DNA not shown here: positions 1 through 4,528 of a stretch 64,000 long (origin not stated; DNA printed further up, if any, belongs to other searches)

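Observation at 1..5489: Unlisted truncated PKS with a DUF1702/UnbL-like partner: a possible enediyne-type (PKSE) cassette outside Actinobacteria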

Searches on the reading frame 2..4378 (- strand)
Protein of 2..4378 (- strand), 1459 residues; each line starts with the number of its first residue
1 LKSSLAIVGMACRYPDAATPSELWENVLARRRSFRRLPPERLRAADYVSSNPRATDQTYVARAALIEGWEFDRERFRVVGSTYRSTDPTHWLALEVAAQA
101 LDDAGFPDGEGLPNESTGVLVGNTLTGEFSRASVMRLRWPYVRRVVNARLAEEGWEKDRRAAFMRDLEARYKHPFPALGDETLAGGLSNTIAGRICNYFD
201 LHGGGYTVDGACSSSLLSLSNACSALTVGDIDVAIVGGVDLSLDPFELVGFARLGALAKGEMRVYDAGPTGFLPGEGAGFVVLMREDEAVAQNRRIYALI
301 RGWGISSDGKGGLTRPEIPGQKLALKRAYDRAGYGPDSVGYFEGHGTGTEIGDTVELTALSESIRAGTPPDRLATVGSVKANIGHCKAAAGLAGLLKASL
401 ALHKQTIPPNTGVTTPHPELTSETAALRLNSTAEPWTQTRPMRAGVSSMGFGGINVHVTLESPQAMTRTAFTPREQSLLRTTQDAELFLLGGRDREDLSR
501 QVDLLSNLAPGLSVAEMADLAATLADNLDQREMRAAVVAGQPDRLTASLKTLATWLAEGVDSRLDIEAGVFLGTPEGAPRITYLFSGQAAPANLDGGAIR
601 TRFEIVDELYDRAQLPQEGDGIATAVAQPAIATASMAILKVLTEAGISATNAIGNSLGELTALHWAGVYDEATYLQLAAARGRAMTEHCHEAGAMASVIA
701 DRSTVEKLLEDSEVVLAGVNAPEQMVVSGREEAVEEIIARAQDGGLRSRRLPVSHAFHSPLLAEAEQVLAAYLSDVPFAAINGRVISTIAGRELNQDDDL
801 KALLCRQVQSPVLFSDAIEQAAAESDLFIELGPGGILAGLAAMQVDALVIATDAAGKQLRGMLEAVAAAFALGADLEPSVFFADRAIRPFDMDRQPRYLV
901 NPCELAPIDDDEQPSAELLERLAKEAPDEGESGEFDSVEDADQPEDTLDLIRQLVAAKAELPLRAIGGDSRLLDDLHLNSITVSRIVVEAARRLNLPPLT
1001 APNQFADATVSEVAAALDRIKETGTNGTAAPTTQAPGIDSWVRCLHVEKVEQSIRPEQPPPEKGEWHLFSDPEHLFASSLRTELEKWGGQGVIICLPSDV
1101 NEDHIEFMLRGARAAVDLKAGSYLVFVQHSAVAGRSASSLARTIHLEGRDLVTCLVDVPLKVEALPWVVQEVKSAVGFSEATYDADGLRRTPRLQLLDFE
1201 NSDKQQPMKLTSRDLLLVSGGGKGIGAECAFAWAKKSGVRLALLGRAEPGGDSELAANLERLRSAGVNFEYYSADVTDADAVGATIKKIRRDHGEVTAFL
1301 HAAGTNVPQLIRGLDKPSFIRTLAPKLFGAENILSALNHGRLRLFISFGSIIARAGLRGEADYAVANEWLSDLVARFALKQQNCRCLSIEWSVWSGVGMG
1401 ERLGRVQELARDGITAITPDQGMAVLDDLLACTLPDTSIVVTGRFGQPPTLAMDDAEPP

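Call 5: search_protein_families(library=pfam, proteins=[window:2-4378:-], max_evalue=0.01)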
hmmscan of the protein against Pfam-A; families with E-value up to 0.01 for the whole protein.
window:2-4378:- (1459 aa): 9 families
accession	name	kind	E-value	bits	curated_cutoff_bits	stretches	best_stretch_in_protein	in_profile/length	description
PF00109.32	ketoacyl-synt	-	3e-51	174.9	20.8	1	4-289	3-252/252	Beta-ketoacyl synthase, N-terminal domain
PF02801.28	Ketoacyl-synt_C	-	1.5e-32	112.5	20.8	1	297-413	1-118/119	Beta-ketoacyl synthase, C-terminal domain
PF08659.16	KR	-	1.7e-28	100.2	22.6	1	1217-1395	4-179/180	KR domain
PF00698.26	Acyl_transf_1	-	2.1e-25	90.3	32.7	1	621-836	56-270/319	Acyl transferase domain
PF00106.31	adh_short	-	9.8e-10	38.7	26.6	1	1217-1335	4-117/195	short chain dehydrogenase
PF16197.11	KAsynt_C_assoc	-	2.6e-09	37.9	33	1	416-535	1-108/111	Ketoacyl-synthetase C-terminal extension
PF13561.12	adh_short_C2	-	9.9e-07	29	27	1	1223-1361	6-141/236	Enoyl-(Acyl carrier protein) reductase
PF00550.31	PP-binding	-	0.0019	18.9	20.8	1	950-1017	2-67/67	Phosphopantetheine attachment site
PF00108.29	Thiolase_N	-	0.0067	16.3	26.4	0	207-240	80-113/260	Thiolase, N-terminal domain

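Call 6: search_protein_families(library=ncbifam, proteins=[window:2-4378:-], max_evalue=0.01)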
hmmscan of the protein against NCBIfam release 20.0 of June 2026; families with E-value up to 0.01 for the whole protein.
window:2-4378:- (1459 aa): 104 families (the best 25 are shown)
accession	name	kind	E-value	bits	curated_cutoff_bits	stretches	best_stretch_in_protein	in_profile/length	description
NF045894.1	PKS_plus_SDR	equivalog_domain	5.1e-175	584.4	1740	3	182-891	143-864/1515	type I polyketide synthase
TIGR02813.1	omega_3_PfaA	subfamily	5.5e-148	494.4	1010.1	4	4-489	8-492/2582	polyketide-type polyunsaturated fatty acid synthase PfaA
NF040607.1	mycolic_Pks13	equivalog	1e-95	321.5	2100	2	3-565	101-610/1680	polyketide synthase Pks13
NF041183.1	Pks2_ls1_myc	equivalog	8.1e-89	298.2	2400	4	188-554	149-517/2086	sulfolipid-1 biosynthesis phthioceranic/hydroxyphthioceranic acid synthase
TIGR00128.1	fabD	equivalog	7.8e-43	147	260.9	1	622-841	56-283/290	ACP S-malonyltransferase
TIGR03150.1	fabF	equivalog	2.4e-41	141.8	493.75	1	186-460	135-406/407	beta-ketoacyl-ACP synthase II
NF005589.0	PRK07314.1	subfamily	3.1e-39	134.9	387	1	186-461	138-410/413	beta-ketoacyl-ACP synthase II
NF005490.0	PRK07103.1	equivalog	3.4e-39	135.1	445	1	191-462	148-412/414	polyketide beta-ketoacyl:acyl carrier protein synthase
NF053555.1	prodigi_MBC_PigJ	equivalog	4.3e-38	131.1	900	1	195-461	496-757/759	prodigiosin MBC biosynthesis protein PigJ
TIGR03131.1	malonate_mdcH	equivalog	5.2e-37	127.9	297.9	1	619-849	47-280/297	malonate decarboxylase subunit epsilon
NF058662.1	cispenta_AmcF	equivalog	1e-36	126.8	325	1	206-460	123-367/369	cispentacin biosynthesis acyltransferase subunit AmcF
NF006618.0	PRK09185.1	subfamily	4.2e-33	114.9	407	1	192-460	141-390/394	beta-ketoacyl-ACP synthase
NF004970.0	PRK06333.1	subfamily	3.5e-32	111.8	525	1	187-460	148-419/424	beta-ketoacyl-ACP synthase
NF037941.1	PKS_NbtC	equivalog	1.7e-31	109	1150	2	1209-1425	676-885/1027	nocobactin polyketide synthase NbtC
NF004618.0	PRK05952.1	equivalog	4e-31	108.3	455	1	210-462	145-382/384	beta-ketoacyl-ACP synthase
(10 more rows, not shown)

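Call 8: find_homologous_proteins(query=window:2-4378:-, max_evalue=1e-30)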
Query window:2-4378:- (1459 aa): 7329 proteins with E <= 1e-30 among 8000 candidates; the best 120 are listed.
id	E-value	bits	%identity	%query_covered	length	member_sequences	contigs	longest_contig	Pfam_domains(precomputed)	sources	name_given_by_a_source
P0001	0.0e+0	3250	100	100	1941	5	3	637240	PF08659.17,PF00109.33,PF21089.4,PF13561.13,PF14765.13,PF00106.32,PF02801.29,PF16197.12,PF00698.27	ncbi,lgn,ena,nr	ncbi:MAG: type I polyketide synthase [candidate division Zixibacteria bacterium]|nr:type I polyketid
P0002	0.0e+0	2255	70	100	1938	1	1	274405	PF08659.17,PF00109.33,PF21089.4,PF13561.13,PF14765.13,PF00106.32,PF02801.29,PF16197.12,PF00698.27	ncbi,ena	-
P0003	0.0e+0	2237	70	100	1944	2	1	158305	PF08659.17,PF00109.33,PF21089.4,PF13561.13,PF14765.13,PF00106.32,PF02801.29,PF16197.12,PF00698.27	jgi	-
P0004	0.0e+0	2036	63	100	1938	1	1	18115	PF08659.17,PF00109.33,PF21089.4,PF13561.13,PF14765.13,PF00106.32,PF02801.29,PF16197.12,PF00698.27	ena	-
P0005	0.0e+0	1979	62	100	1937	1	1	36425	PF08659.17,PF00109.33,PF21089.4,PF13561.13,PF14765.13,PF00106.32,PF02801.29,PF16197.12,PF00698.27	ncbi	-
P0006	0.0e+0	1933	61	100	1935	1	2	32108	PF08659.17,PF00109.33,PF21089.4,PF13561.13,PF14765.13,PF00106.32,PF02801.29,PF16197.12,PF00698.27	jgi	jgi:enediyne polyketide synthase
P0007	0.0e+0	1828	59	100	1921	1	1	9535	PF08659.17,PF00109.33,PF21089.4,PF13561.13,PF14765.13,PF00106.32,PF02801.29,PF16197.12,PF00698.27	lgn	-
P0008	0.0e+0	1795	55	100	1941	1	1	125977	PF08659.17,PF00109.33,PF21089.4,PF13561.13,PF14765.13,PF00106.32,PF02801.29,PF16197.12,PF00698.27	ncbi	-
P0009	0.0e+0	1704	55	100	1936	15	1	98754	PF08659.17,PF00109.33,PF21089.4,PF13561.13,PF14765.13,PF00106.32,PF02801.29,PF16197.12,PF00698.27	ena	-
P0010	0.0e+0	1692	56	100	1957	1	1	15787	PF08659.17,PF00109.33,PF21089.4,PF13561.13,PF14765.13,PF00106.32,PF02801.29,PF16197.12,PF00698.27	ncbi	-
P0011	0.0e+0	1679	56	99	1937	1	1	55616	PF08659.17,PF00109.33,PF21089.4,PF13561.13,PF14765.13,PF00106.32,PF02801.29,PF16197.12,PF00698.27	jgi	jgi:enediyne polyketide synthase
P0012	0.0e+0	1673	55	100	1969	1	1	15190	PF08659.17,PF00109.33,PF21089.4,PF13561.13,PF14765.13,PF00106.32,PF02801.29,PF16197.12,PF00698.27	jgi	jgi:enediyne polyketide synthase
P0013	0.0e+0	1672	55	100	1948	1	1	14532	PF08659.17,PF00109.33,PF21089.4,PF13561.13,PF14765.13,PF00106.32,PF02801.29,PF16197.12,PF00698.27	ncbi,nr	ncbi:MAG TPA: type I polyketide synthase [Candidatus Deferrimicrobium sp.]|nr:type I polyketide synt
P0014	0.0e+0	1670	55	100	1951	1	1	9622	PF08659.17,PF00109.33,PF21089.4,PF13561.13,PF14765.13,PF00106.32,PF02801.29,PF16197.12,PF00698.27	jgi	jgi:enediyne polyketide synthase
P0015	0.0e+0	1669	54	100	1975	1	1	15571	PF08659.17,PF00109.33,PF21089.4,PF13561.13,PF14765.13,PF00106.32,PF02801.29,PF16197.12,PF00698.27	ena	-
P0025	0.0e+0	1645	54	100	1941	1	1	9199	PF08659.17,PF00109.33,PF21089.4,PF13561.13,PF14765.13,PF00106.32,PF02801.29,PF16197.12,PF00698.27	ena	-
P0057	0.0e+0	1612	54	100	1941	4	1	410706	PF08659.17,PF00109.33,PF21089.4,PF13561.13,PF14765.13,PF00106.32,PF02801.29,PF16197.12,PF00698.27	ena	-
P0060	0.0e+0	1611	52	100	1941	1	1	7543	PF08659.17,PF00109.33,PF21089.4,PF00550.32,PF13561.13,PF14765.13,PF00106.32,PF02801.29,PF16197.12,PF00698.27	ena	-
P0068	0.0e+0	1608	53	100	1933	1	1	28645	PF08659.17,PF00109.33,PF21089.4,PF14765.13,PF00106.32,PF02801.29,PF16197.12,PF00698.27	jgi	jgi:enediyne polyketide synthase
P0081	0.0e+0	1603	54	100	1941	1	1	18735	PF08659.17,PF00109.33,PF21089.4,PF13561.13,PF14765.13,PF00106.32,PF02801.29,PF00698.27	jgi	jgi:enediyne polyketide synthase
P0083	0.0e+0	1602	53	100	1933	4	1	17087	PF08659.17,PF00109.33,PF21089.4,PF13561.13,PF14765.13,PF00106.32,PF02801.29,PF16197.12,PF00698.27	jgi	jgi:enediyne polyketide synthase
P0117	0.0e+0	1586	51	100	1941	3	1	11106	PF08659.17,PF00109.33,PF21089.4,PF13561.13,PF14765.13,PF00106.32,PF02801.29,PF00698.27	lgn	-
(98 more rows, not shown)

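Call 9: find_encoding_contigs(protein=P0001, flank=10000, max_places=4)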
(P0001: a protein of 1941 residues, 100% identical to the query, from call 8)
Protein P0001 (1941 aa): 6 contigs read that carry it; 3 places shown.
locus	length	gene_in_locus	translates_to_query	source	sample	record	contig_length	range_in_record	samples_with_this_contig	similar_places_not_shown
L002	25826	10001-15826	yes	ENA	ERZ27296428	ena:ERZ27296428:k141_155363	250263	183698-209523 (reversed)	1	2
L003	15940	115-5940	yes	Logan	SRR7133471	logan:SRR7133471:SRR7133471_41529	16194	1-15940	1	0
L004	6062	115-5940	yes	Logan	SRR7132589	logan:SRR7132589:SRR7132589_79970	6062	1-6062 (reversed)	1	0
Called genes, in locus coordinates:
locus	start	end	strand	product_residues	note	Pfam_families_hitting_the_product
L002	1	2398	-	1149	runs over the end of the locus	PF13371:TPR_9 (faint), PF13424:TPR_12 (faint), PF21545:T7SS_EccA1_N (weak), PF13432:TPR_16 (weak), PF00515:TPR_1 (weak), PF14559:TPR_19 (weak), PF13517:FG-GAP_3, PF07593:UnbV_ASPIC, +8 more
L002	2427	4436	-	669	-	PF12895:ANAPC3 (faint), PF13176:TPR_7 (faint), PF13424:TPR_12 (weak), PF14559:TPR_19, PF13181:TPR_8 (weak), PF00515:TPR_1 (weak), PF07719:TPR_2 (weak), PF13517:FG-GAP_3, +5 more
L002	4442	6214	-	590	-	PF01839:FG-GAP (faint), PF13517:FG-GAP_3, PF07593:UnbV_ASPIC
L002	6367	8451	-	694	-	PF14358:DUF4405 (faint), PF22113:Mtrc-MtrF_II-IV_dom (faint)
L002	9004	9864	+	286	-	PF08012:DUF1702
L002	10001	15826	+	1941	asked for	PF00109:ketoacyl-synt, PF02801:Ketoacyl-synt_C, PF16197:KAsynt_C_assoc, PF00698:Acyl_transf_1, PF00106:adh_short, PF08659:KR, PF21089:PKS_DH_N, PF14765:PS-DH, +1 more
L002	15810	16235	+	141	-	PF13279:4HBT_2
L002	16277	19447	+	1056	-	PF03176:MMPL, PF02460:Patched (faint), PF12349:Sterol-sensing (faint), PF03176:MMPL, PF07044:DUF1329 (faint), PF17131:TP_0789-like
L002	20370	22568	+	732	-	-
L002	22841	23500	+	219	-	-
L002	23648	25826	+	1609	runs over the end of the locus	PF19550:DUF6073 (faint)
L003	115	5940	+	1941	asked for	PF00109:ketoacyl-synt, PF02801:Ketoacyl-synt_C, PF16197:KAsynt_C_assoc, PF00698:Acyl_transf_1, PF00106:adh_short, PF08659:KR, PF21089:PKS_DH_N, PF14765:PS-DH, +1 more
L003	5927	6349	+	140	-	PF13279:4HBT_2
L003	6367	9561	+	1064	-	PF03176:MMPL, PF02460:Patched (faint), PF12349:Sterol-sensing (faint), PF03176:MMPL, PF07044:DUF1329 (faint), PF17131:TP_0789-like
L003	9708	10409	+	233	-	-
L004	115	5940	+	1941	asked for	PF00109:ketoacyl-synt, PF02801:Ketoacyl-synt_C, PF16197:KAsynt_C_assoc, PF00698:Acyl_transf_1, PF00106:adh_short, PF08659:KR, PF21089:PKS_DH_N, PF14765:PS-DH, +1 more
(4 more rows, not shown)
